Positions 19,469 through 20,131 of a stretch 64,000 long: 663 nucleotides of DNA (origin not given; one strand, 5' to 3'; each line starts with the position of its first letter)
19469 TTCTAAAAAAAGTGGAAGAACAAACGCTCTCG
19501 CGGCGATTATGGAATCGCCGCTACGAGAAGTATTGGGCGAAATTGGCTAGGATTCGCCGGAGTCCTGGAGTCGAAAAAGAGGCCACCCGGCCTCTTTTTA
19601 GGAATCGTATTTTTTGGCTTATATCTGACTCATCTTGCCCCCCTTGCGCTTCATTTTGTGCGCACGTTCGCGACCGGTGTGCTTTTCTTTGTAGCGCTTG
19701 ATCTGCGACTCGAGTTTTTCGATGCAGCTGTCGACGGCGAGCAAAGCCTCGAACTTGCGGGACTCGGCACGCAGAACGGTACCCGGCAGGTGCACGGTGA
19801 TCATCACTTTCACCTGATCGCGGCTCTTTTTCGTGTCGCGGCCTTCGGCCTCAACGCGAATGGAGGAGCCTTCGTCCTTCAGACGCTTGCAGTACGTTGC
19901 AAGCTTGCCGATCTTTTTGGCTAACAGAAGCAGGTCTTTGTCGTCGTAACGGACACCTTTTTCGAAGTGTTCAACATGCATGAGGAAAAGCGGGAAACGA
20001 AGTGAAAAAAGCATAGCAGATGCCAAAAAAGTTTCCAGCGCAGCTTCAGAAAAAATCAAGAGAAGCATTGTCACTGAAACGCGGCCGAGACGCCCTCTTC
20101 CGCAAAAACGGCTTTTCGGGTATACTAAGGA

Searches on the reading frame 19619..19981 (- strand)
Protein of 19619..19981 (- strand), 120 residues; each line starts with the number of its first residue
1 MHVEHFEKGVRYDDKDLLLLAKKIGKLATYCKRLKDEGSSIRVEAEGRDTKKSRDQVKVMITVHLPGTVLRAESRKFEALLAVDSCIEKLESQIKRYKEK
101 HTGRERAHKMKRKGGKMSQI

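Call 23: find_encoding_contigs(protein=window:19619-19981:-, flank=10000, max_places=10)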
Protein window:19619-19981:- (120 aa): 1 contig read that carries it; 1 place shown.
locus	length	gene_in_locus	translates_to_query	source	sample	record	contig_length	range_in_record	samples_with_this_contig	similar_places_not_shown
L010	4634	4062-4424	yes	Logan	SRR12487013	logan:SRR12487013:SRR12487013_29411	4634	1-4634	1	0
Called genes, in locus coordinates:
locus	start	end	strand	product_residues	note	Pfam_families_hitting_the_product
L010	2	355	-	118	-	?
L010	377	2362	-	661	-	-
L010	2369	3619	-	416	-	-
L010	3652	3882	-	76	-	-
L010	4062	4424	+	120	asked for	PF02482:Ribosomal_S30AE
